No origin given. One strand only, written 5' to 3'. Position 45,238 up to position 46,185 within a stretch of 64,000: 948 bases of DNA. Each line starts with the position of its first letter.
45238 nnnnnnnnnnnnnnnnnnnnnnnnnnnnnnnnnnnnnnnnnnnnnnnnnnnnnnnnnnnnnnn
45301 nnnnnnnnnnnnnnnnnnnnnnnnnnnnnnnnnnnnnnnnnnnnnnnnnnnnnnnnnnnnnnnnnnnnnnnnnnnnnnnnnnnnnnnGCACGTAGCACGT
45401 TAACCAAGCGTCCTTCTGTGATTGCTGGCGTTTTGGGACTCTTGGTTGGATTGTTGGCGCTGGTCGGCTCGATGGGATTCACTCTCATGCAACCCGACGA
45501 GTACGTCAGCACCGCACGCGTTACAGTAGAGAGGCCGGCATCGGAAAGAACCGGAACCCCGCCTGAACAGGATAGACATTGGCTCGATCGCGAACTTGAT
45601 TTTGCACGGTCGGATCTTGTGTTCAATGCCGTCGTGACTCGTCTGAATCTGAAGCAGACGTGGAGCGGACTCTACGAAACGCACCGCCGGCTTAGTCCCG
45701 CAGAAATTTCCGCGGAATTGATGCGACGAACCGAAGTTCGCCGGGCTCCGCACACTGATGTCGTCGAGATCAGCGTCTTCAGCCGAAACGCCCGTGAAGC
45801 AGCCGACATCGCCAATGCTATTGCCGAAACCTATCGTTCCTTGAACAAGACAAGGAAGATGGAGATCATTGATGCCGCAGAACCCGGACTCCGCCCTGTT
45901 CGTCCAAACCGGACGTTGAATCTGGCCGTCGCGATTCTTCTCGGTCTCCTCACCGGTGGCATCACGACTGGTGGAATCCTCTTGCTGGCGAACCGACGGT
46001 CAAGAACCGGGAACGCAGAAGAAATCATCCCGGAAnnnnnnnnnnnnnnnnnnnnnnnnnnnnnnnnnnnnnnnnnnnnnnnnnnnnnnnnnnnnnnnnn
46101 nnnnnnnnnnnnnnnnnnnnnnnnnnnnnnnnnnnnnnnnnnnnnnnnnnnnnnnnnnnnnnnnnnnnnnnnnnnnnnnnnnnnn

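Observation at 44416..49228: A Hanks Ser/Thr kinase fused to a Wzz/PCP-like domain and a beta-helix ectodomain, followed by an ECF sigma factor with no anti-sigma gene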

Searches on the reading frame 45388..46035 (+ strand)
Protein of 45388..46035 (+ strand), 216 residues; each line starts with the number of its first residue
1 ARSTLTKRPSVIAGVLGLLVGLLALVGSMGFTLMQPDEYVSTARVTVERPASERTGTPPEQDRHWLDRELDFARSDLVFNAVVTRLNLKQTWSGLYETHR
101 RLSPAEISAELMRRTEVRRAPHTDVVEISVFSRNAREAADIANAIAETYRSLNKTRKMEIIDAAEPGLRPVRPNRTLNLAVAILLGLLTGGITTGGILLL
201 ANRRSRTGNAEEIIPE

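Call 20: search_protein_representatives(protein=window:45388-46035:+)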
Query: 216 residues. Proteins with E-value up to 0.001 (for the whole library): 1538; up to 1e-10: 513; up to 1e-30: 4. The best 150 are listed.
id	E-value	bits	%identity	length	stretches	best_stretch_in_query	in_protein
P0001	2.2e-131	451.9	100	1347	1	1-216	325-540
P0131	5.9e-43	163.3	31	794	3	18-193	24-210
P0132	1.4e-38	149.0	30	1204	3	16-205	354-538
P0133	6.9e-34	133.7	34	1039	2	8-195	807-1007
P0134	1.2e-30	123.1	37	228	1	11-203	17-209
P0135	1.4e-28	116.4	40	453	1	9-205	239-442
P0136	6.6e-28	114.2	37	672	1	13-198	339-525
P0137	3.3e-27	111.9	39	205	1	18-204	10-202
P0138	2.0e-26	109.3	38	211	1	12-206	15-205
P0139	5.3e-26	107.9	41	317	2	14-156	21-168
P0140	3.7e-25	105.2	41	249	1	17-197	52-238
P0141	3.9e-25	105.1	40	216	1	15-196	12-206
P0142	4.1e-25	105.1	40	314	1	25-206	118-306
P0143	6.6e-25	104.4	35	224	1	14-206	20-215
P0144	8.9e-25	104.0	37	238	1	8-193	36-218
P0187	5.3e-21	91.6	37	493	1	18-206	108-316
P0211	1.0e-19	87.4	34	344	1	20-200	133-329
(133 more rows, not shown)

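Call 29: search_protein_families(library=pfam, alignment_id=A3, max_evalue=0.001)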
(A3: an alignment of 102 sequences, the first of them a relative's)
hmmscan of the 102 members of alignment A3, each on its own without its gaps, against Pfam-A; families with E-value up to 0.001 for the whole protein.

A. member 1, P0134 (228 aa): 1 family
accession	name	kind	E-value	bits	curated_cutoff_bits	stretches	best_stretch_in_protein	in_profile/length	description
PF02706.20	Wzz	-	0.00012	22.7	25.5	1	24-91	20-90/91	Chain length determinant protein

B. families by the number of members that match (of 102 scanned): 4 families
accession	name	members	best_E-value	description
PF02706.20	Wzz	76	5.1e-13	Chain length determinant protein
PF13807.11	GNVR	72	2.4e-10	G-rich domain on putative tyrosine kinase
PF00069.31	Pkinase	1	1.1e-06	Protein kinase domain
PF19220.6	Rod_CreS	1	0.00019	Crescentin, rod domain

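Call 37: find_homologous_proteins(query=A4, max_evalue=0.00001)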
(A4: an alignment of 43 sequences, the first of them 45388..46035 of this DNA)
Query A4 (43 sequences) (216 aa, profile of the alignment): 62 proteins with E <= 0.00001 among 8000 candidates.
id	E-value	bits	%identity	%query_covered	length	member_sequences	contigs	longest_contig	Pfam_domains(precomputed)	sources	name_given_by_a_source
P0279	1.5e-83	297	37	80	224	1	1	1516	PF02706.21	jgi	jgi:capsular polysaccharide biosynthesis protein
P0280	2.3e-82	293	36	87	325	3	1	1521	PF02706.21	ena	-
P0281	2.5e-82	293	39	74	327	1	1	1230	PF02706.21,PF13807.12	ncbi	-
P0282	3.5e-82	292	41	73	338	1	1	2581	PF02706.21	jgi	jgi:capsular polysaccharide biosynthesis protein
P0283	5.4e-80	285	38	74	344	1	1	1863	PF02706.21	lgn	-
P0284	6.3e-80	285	39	73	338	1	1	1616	PF02706.21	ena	-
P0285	5.3e-77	276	38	79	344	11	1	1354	PF02706.21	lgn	-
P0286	7.0e-77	275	40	91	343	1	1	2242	PF02706.21,PF13807.12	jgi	jgi:capsular polysaccharide biosynthesis protein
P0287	1.4e-76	274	34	80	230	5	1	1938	PF02706.21,PF13807.12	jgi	jgi:uncharacterized protein involved in exopolysaccharide biosynthesis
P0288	1.7e-75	271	39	73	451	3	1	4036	PF02706.21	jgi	jgi:capsular polysaccharide biosynthesis protein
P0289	1.4e-74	268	32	83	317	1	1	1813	PF02706.21,PF13807.12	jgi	jgi:capsular polysaccharide biosynthesis protein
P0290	1.4e-74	268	35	84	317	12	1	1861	PF02706.21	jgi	-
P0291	2.7e-74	267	38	75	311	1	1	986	-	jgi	jgi:capsular polysaccharide biosynthesis protein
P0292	3.4e-74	266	33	69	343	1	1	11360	-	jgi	jgi:capsular polysaccharide biosynthesis protein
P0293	3.8e-74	266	33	70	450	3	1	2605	PF02706.21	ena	-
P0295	1.3e-73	264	37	94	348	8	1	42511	PF02706.21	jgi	jgi:capsular polysaccharide biosynthesis protein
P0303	1.6e-71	258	37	83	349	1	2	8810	PF02706.21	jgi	jgi:capsular polysaccharide biosynthesis protein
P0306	9.4e-71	255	33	75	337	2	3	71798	PF02706.21,PF13807.12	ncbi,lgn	-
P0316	2.7e-66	241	36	81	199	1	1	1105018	PF13807.12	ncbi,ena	-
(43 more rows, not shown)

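Call 38: find_encoding_contigs(protein=P0316, flank=8000, max_places=1)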
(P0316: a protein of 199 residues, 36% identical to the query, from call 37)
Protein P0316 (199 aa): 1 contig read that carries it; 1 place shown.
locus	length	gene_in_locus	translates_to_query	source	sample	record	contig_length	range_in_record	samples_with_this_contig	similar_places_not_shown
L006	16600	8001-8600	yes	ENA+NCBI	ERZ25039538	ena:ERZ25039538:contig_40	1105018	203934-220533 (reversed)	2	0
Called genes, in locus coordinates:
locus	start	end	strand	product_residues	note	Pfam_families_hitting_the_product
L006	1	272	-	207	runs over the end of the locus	PF04542:Sigma70_r2, PF08281:Sigma70_r4_2, PF04545:Sigma70_r4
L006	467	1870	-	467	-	-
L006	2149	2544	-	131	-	-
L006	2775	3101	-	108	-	PF04542:Sigma70_r2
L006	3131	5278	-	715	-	-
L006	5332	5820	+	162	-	PF12844:HTH_19 (weak), PF13560:HTH_31 (weak), PF13413:HTH_25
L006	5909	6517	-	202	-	PF01066:CDP-OH_P_transf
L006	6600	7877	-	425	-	PF01676:Metalloenzyme, PF10143:PhosphMutase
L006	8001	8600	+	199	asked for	PF13807:GNVR (weak)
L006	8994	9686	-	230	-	PF08334:T2SSG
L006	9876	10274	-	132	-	PF01850:PIN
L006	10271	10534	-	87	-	-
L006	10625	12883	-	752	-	PF00176:SNF2-rel_dom, PF00270:DEAD (faint), PF00271:Helicase_C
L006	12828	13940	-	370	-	-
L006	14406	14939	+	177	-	-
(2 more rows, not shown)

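Call 39: find_encoding_contigs(protein=P0306, flank=8000, max_places=1)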
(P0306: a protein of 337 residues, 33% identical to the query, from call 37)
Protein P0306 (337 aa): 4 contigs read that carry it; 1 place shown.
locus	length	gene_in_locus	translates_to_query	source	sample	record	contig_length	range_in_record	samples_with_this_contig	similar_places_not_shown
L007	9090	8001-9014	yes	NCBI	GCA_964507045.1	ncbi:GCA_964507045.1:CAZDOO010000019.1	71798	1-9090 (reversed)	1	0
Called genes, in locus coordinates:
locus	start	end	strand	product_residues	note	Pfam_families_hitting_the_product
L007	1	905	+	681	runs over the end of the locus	-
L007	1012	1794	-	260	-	-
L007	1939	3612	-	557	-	PF03721:UDPG_MGDP_dh_N, PF00984:UDPG_MGDP_dh, PF03720:UDPG_MGDP_dh_C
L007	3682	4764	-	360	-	PF00365:PFK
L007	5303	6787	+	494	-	-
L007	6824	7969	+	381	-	-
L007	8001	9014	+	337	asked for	PF02706:Wzz (weak), PF13807:GNVR (faint)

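Call 40: find_encoding_contigs(protein=P0295, flank=8000, max_places=1)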
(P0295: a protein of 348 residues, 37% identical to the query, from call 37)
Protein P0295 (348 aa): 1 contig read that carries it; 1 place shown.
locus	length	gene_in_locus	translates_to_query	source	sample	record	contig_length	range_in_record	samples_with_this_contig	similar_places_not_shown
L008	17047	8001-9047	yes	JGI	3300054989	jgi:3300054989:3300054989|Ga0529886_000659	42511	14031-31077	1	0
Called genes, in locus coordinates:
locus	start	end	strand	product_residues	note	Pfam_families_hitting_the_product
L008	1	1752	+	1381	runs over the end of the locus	PF04997:RNA_pol_Rpb1_1, PF00623:RNA_pol_Rpb1_2, PF04983:RNA_pol_Rpb1_3, PF05000:RNA_pol_Rpb1_4, PF04998:RNA_pol_Rpb1_5, PF01333:Apocytochr_F_C (faint), PF21668:RPOC_hybrid (faint)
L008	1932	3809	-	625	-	PF00664:ABC_membrane, PF00005:ABC_tran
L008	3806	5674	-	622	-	PF00664:ABC_membrane, PF00005:ABC_tran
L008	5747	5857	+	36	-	-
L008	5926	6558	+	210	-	-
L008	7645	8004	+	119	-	PF03551:PadR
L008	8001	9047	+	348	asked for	PF02706:Wzz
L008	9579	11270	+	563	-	PF13646:HEAT_2 (weak)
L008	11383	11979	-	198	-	PF05685:Uma2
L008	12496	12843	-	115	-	PF02452:PemK_toxin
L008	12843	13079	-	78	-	PF04014:MazE_antitoxin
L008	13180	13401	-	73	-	-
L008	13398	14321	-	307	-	-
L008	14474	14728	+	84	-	-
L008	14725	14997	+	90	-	-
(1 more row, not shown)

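Call 48: predict_structure(alignment_id=A4)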
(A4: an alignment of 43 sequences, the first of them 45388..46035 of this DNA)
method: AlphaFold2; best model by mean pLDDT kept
length: 216 residues; sequences in the alignment: 43
mean_pLDDT: 92.5   pTM: 0.84
mean pLDDT of the five models: 92.5, 91.6, 91.4, 91.3, 91.2
residues with pLDDT >= 90: 173; 70-90: 36; 50-70: 4; < 50: 3
segments of 3 or more residues with pLDDT < 50: 1-3
pLDDT, mean of each block of 10 residues (from residue 1): 62 95 96 96 96 82 91 98 97 87 95 98 96 98 98 96 98 95 96 96 87 76
secondary structure, 60 per line:
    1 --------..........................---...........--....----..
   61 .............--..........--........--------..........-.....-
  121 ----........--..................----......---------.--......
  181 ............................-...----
elements in order: H9-34 E38-48 H51-54 H59-73 H76-85 H88-95 H104-113 E115-119 E125-132 H135-152 E157-162 H175-208

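Call 52: fold_search(model_id=the predicted structure, library=pdb)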
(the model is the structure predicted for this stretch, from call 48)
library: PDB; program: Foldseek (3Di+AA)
matches with E <= 10: 664; with E <= 0.001: 71
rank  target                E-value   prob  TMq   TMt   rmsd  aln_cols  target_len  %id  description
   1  7nhr_E                7.6e-10  1.00  0.69  0.29   5.5       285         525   13  Putative transmembrane protein Wzc K540M C1 (released 2021-08-25)
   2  7nhs_A                1.4e-09  1.00  0.65  0.28   5.7       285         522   13  Wzc K540M C8 (released 2021-08-25)
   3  9exq_E                2.2e-09  1.00  0.65  0.29   5.7       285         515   13  Wzc-K540M-3YE-N711Y MgADP C1 (released 2025-04-23)
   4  9exo_E                2.7e-09  1.00  0.67  0.29   5.7       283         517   13  Wzc-K540M-2YE MgADP C1 (released 2025-04-23)
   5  9i2q_E                4.7e-09  1.00  0.66  0.30   5.7       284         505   13  Wzc-K540M-3YE MgADP C1 (released 2025-04-30)
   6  7nhr_C                7.2e-09  1.00  0.67  0.27   7.5       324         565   11  Putative transmembrane protein Wzc K540M C1 (released 2021-08-25)
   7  7nhr_B                7.2e-09  1.00  0.65  0.26   6.2       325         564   11  Putative transmembrane protein Wzc K540M C1 (released 2021-08-25)
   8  9exo_C                1.3e-08  1.00  0.66  0.26   8.6       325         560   11  Wzc-K540M-2YE MgADP C1 (released 2025-04-23)
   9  9exq_B                1.7e-08  1.00  0.66  0.27   6.0       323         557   11  Wzc-K540M-3YE-N711Y MgADP C1 (released 2025-04-23)
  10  8tun_F                1.7e-08  1.00  0.61  0.63   5.2       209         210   17  S. thermodepolymerans KpsM-KpsE in Glycolipid 1 state with rigid body fitted KpsT (released 2024-04-17)
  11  8tt3_H                1.8e-08  1.00  0.54  0.50   8.3       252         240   13  S. thermodepolymerans KpsM-KpsE in Glycolipid 2 state with rigid body fitted KpsT (released 2024-04-17)
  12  9exo_B                2.0e-08  1.00  0.66  0.27   6.2       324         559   11  Wzc-K540M-2YE MgADP C1 (released 2025-04-23)
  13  9i2q_C                2.5e-08  1.00  0.65  0.27   7.8       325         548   11  Wzc-K540M-3YE MgADP C1 (released 2025-04-30)
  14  8tsw_F                2.7e-08  1.00  0.60  0.63   6.1       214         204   20  S. thermodepolymerans KpsMT-KpsE Apo 1 (released 2024-04-17)
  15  8tsl_H                2.9e-08  1.00  0.58  0.59   4.9       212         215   17  S. thermodepolymerans KpsM-KpsE in Apo 2 state with rigid body fitted KpsT (released 2024-04-17)
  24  8tun_E                5.3e-08  1.00  0.58  0.63   4.9       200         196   18  S. thermodepolymerans KpsM-KpsE in Glycolipid 1 state with rigid body fitted KpsT (released 2024-04-17)
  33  8tun_G                1.2e-07  1.00  0.56  0.55   6.4       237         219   17  S. thermodepolymerans KpsM-KpsE in Glycolipid 1 state with rigid body fitted KpsT (released 2024-04-17)
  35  8tun_J                2.2e-07  1.00  0.59  0.57   5.7       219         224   16  S. thermodepolymerans KpsM-KpsE in Glycolipid 1 state with rigid body fitted KpsT (released 2024-04-17)
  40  8tun_L                4.2e-07  1.00  0.57  0.56   5.0       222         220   18  S. thermodepolymerans KpsM-KpsE in Glycolipid 1 state with rigid body fitted KpsT (released 2024-04-17)
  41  8tun_K                4.5e-07  1.00  0.63  0.59   4.6       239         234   17  S. thermodepolymerans KpsM-KpsE in Glycolipid 1 state with rigid body fitted KpsT (released 2024-04-17)
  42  8tun_H                4.5e-07  1.00  0.53  0.51   6.7       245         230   16  S. thermodepolymerans KpsM-KpsE in Glycolipid 1 state with rigid body fitted KpsT (released 2024-04-17)
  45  8tun_I                6.9e-07  1.00  0.57  0.55   4.6       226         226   16  S. thermodepolymerans KpsM-KpsE in Glycolipid 1 state with rigid body fitted KpsT (released 2024-04-17)
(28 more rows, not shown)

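Call 81: search_protein_families(library=ncbifam, proteins=[P0295, P0187, P0134, P0211, P0316], max_evalue=0.01)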
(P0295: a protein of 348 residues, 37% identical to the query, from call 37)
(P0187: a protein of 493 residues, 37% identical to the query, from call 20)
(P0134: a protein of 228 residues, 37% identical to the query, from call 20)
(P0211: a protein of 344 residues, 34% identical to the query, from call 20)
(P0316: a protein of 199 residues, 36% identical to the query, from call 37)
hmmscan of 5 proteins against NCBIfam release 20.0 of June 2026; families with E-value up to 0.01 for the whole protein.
P0295 (348 aa): 5 families
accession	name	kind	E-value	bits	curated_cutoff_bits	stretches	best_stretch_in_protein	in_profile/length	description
TIGR03017.1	EpsF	equivalog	3.9e-14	52.2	422.75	1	109-260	16-159/444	chain length determinant protein EpsF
TIGR01006.1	polys_exp_MPA1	subfamily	1.7e-08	34.2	296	1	104-188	20-100/226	CspC family polysaccharide chain length determinant protein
TIGR03007.1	pepcterm_ChnLen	equivalog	9.4e-07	27.4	278.85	1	108-141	15-48/498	XrtA system polysaccharide chain length determinant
NF007350.0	PRK09841.1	equivalog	0.00021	19.6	1248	0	265-306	404-445/726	tyrosine-protein kinase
TIGR01005.1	eps_transp_fam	subfamily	0.00099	17.4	411.7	1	103-190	16-99/754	exopolysaccharide transport protein family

P0187 (493 aa): 5 families
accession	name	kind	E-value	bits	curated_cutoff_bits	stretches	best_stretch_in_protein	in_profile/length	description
TIGR03017.1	EpsF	equivalog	3.7e-19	68.8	422.75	2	105-245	15-159/444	chain length determinant protein EpsF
TIGR01006.1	polys_exp_MPA1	subfamily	4.1e-15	55.8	296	1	107-299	25-191/226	CspC family polysaccharide chain length determinant protein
TIGR03007.1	pepcterm_ChnLen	equivalog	1.2e-06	27.1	278.85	1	105-243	15-147/498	XrtA system polysaccharide chain length determinant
TIGR01005.1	eps_transp_fam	subfamily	0.00053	18.3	411.7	0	104-184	18-98/754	exopolysaccharide transport protein family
NF007350.0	PRK09841.1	equivalog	0.00069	17.8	1248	1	265-300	407-442/726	tyrosine-protein kinase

P0134 (228 aa): 2 families
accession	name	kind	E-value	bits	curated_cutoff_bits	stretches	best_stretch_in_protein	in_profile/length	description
TIGR03017.1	EpsF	equivalog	2.8e-10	39.5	422.75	1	24-166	18-168/444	chain length determinant protein EpsF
TIGR01006.1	polys_exp_MPA1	subfamily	2.4e-06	27.2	296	1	128-211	117-204/226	CspC family polysaccharide chain length determinant protein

P0211 (344 aa): 5 families
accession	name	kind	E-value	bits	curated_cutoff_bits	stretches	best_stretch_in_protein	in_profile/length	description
TIGR03017.1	EpsF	equivalog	6.5e-15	54.8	422.75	1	132-270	19-159/444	chain length determinant protein EpsF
TIGR01006.1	polys_exp_MPA1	subfamily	3e-09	36.7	296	1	239-322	115-192/226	CspC family polysaccharide chain length determinant protein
TIGR01005.1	eps_transp_fam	subfamily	3.2e-06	25.6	411.7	0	136-209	23-98/754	exopolysaccharide transport protein family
NF007350.0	PRK09841.1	equivalog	2e-05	22.9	1248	1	285-320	405-440/726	tyrosine-protein kinase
NF008568.0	PRK11519.1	equivalog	0.0028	15.9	1068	0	179-211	82-113/720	tyrosine-protein kinase Wzc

P0316 (199 aa): 3 families
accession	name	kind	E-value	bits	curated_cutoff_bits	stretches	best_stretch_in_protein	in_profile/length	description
TIGR03017.1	EpsF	equivalog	1.1e-12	47.4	422.75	1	46-126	74-159/444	chain length determinant protein EpsF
TIGR01006.1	polys_exp_MPA1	subfamily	1.3e-09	37.8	296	1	84-176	104-192/226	CspC family polysaccharide chain length determinant protein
TIGR03007.1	pepcterm_ChnLen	equivalog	3.4e-05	22.3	278.85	1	4-39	14-49/498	XrtA system polysaccharide chain length determinant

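Call 82: find_encoding_contigs(protein=P0292, flank=4000, max_places=1)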
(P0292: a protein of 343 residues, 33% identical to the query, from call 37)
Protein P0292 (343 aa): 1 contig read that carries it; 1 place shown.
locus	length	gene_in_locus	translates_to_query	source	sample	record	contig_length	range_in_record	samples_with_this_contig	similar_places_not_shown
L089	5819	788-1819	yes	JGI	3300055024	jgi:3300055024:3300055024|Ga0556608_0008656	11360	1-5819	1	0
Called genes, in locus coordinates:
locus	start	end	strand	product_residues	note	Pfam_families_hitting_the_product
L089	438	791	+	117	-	PF03551:PadR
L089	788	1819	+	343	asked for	-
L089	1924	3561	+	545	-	PF02985:HEAT (faint), PF13646:HEAT_2 (weak)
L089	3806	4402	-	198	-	PF05685:Uma2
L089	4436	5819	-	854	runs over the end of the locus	PF02018:CBM_4_9 (weak)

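Call 83: find_encoding_contigs(protein=P0303, flank=4000, max_places=1)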
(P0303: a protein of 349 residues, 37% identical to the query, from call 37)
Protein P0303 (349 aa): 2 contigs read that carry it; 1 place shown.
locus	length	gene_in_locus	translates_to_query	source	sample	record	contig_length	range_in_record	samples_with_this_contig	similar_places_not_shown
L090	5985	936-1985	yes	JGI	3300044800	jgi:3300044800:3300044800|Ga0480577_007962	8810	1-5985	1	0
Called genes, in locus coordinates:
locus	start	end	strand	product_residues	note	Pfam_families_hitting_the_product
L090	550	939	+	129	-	PF03551:PadR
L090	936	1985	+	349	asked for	PF02706:Wzz (weak)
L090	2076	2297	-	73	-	-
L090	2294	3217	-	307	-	-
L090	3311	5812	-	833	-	PF02018:CBM_4_9 (weak)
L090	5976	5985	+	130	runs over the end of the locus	-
